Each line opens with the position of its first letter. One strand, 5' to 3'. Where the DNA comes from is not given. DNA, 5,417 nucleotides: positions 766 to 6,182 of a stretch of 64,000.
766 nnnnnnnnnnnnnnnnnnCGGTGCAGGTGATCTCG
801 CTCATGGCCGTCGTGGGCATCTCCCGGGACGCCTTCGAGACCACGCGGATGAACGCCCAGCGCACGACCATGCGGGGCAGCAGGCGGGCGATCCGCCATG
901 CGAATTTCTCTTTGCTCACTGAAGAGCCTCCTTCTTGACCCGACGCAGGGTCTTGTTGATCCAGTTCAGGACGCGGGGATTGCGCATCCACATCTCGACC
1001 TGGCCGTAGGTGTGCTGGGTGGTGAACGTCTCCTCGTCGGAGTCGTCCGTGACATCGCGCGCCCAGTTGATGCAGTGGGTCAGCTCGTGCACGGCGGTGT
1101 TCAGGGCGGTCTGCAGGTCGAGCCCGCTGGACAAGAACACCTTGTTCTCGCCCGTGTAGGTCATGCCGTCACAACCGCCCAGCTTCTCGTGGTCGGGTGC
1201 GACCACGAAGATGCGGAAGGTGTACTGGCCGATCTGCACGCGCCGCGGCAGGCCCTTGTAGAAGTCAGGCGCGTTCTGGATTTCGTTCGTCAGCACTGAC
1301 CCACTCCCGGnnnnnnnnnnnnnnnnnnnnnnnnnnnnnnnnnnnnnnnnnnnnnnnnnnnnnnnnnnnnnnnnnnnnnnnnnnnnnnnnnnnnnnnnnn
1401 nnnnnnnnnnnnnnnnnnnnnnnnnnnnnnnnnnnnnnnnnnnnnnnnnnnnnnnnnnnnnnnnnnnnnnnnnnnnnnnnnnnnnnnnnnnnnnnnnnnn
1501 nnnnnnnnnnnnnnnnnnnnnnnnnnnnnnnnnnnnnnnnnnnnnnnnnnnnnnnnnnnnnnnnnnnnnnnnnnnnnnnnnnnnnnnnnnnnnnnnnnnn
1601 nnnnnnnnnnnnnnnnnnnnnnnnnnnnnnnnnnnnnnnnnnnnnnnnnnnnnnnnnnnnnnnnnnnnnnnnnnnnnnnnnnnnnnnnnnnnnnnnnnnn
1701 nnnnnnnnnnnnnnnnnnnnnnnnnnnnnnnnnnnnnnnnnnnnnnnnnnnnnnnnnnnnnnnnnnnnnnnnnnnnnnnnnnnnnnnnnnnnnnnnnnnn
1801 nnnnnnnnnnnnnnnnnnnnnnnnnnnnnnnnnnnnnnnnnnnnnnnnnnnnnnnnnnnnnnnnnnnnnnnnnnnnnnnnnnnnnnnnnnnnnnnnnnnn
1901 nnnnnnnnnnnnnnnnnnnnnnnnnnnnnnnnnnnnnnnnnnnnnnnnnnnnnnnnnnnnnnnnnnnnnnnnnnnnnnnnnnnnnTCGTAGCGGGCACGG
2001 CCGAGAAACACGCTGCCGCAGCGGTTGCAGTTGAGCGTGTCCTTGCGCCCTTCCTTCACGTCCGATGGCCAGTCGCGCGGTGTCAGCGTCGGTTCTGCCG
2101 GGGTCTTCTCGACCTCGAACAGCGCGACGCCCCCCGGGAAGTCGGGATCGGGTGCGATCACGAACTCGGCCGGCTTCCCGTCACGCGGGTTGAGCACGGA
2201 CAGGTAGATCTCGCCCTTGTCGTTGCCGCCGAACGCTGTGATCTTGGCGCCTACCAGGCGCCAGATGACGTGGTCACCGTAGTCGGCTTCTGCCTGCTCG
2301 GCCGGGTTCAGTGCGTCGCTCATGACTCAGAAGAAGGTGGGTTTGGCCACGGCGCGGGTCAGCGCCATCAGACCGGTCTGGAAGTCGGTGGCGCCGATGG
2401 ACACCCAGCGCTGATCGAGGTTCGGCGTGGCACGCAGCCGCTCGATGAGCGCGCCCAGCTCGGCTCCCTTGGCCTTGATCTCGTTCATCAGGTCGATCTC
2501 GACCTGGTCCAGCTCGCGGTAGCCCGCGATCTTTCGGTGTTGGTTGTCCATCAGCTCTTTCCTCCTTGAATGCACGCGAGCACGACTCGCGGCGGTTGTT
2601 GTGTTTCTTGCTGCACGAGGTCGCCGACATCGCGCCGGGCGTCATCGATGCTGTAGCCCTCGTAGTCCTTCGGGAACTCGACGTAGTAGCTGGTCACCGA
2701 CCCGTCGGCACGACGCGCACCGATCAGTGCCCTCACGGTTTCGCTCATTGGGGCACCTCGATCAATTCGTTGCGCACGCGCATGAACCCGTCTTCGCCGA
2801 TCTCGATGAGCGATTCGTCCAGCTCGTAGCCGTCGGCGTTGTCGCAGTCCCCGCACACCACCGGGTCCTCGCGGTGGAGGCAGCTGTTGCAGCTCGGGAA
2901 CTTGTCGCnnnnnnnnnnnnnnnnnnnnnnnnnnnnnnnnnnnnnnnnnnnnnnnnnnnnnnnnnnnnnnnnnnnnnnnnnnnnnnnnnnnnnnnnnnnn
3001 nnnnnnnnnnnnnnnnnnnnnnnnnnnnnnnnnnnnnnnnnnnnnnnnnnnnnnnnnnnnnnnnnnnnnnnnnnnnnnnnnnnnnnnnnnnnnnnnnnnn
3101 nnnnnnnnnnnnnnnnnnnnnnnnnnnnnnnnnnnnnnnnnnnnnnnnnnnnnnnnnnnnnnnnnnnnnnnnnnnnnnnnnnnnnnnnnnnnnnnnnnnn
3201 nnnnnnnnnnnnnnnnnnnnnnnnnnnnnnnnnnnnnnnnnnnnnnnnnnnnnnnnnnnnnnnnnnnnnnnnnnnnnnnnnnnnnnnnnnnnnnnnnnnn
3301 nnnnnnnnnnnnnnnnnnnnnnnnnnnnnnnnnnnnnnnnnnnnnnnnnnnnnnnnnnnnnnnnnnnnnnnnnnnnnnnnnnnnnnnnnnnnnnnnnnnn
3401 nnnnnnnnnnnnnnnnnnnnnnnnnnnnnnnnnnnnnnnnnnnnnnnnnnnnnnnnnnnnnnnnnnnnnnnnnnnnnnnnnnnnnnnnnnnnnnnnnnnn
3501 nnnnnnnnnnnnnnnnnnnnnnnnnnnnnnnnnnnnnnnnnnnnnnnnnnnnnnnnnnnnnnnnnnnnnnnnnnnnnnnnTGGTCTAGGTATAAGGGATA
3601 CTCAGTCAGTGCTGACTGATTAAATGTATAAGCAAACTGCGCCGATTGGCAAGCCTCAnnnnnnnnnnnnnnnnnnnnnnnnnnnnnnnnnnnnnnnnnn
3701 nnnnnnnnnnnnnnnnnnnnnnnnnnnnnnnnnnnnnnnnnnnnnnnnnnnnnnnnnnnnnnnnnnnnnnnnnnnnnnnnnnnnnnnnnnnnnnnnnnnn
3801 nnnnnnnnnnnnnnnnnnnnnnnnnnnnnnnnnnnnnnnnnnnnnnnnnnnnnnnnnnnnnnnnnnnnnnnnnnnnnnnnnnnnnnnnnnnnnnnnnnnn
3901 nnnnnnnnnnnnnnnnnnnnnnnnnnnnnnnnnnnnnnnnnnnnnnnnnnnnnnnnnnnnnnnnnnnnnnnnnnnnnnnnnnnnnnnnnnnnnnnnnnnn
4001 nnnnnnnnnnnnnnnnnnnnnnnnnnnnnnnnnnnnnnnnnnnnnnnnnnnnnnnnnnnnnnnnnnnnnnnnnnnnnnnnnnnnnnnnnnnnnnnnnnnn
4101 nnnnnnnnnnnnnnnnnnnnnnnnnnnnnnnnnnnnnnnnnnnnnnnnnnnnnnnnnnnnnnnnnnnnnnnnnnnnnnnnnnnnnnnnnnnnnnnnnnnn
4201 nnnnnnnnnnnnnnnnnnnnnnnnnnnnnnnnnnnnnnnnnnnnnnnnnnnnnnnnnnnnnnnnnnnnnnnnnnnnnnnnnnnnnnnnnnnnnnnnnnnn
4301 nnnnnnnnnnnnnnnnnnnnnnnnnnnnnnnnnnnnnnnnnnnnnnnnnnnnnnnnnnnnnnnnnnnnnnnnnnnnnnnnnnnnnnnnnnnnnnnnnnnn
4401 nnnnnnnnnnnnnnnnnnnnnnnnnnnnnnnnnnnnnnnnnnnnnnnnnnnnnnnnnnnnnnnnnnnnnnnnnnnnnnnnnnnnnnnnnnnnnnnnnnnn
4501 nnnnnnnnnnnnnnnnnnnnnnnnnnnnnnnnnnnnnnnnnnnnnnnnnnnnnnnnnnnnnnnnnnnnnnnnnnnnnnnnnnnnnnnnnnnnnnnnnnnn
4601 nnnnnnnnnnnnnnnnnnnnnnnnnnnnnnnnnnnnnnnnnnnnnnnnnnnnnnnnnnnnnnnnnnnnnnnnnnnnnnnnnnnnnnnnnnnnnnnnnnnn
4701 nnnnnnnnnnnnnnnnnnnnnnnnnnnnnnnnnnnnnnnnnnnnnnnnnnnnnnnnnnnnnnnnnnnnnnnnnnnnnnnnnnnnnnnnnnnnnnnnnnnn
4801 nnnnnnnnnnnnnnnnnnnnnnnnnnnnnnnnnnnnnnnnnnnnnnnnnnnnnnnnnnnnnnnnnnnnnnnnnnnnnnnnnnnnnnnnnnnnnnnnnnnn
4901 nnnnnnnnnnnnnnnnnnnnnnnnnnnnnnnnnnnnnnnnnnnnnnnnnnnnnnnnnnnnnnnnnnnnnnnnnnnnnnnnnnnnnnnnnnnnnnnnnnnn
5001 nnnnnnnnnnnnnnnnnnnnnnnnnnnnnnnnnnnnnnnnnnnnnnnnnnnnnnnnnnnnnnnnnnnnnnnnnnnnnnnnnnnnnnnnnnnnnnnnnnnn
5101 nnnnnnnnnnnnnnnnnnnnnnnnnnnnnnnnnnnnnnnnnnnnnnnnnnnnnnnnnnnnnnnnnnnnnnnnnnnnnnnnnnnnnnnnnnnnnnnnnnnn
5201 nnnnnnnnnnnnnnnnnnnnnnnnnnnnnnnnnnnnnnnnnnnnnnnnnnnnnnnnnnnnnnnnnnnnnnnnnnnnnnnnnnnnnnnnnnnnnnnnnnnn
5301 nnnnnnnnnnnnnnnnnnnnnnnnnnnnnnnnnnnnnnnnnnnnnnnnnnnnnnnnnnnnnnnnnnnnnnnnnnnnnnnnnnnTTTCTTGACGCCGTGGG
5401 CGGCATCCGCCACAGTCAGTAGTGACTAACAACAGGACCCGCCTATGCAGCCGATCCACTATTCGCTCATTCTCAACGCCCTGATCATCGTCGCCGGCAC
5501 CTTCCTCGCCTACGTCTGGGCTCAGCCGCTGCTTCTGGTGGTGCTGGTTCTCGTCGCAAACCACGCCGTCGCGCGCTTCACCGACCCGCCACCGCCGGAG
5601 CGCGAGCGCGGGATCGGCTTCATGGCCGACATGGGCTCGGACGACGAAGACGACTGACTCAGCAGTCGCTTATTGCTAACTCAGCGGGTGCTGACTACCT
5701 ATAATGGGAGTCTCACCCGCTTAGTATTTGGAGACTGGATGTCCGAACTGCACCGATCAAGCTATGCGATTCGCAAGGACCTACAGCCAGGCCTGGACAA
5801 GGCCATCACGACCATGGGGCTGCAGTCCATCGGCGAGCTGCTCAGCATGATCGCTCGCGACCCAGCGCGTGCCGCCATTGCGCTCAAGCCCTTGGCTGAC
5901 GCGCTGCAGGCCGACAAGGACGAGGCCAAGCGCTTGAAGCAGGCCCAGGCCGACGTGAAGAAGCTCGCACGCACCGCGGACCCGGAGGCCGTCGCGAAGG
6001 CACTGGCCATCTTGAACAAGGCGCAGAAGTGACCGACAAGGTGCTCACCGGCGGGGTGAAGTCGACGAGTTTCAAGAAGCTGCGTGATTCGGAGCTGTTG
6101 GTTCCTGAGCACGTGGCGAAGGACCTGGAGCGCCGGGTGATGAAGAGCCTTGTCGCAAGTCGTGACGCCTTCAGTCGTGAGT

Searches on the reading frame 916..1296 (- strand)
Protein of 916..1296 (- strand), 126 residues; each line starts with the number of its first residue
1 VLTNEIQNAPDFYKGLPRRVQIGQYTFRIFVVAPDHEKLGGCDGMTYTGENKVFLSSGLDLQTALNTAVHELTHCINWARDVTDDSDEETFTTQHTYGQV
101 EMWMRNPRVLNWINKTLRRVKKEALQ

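Call 70: search_protein_families(library=pfam, proteins=[window:916-1296:-], max_evalue=0.01)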
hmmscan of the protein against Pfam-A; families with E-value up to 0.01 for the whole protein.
window:916-1296:- (126 aa): 1 family
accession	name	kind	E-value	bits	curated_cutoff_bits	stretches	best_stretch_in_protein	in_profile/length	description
PF20573.4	DUF6782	-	0.00049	19.9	27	1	37-88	63-114/241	Putative metallopeptidase family (DUF6782)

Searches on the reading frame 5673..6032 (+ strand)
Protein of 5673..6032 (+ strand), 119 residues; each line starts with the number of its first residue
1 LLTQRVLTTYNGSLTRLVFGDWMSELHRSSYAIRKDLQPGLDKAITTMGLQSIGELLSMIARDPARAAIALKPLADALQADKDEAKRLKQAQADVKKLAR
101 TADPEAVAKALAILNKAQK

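Call 70: search_protein_families(library=pfam, proteins=[window:5673-6032:+], max_evalue=0.01)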
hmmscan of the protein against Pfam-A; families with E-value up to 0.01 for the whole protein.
window:5673-6032:+ (119 aa): 1 family
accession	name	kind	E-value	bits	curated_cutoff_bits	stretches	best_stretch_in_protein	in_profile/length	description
PF07201.16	HrpJ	-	0.0073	17.1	25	1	44-108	58-119/166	HrpJ-like domain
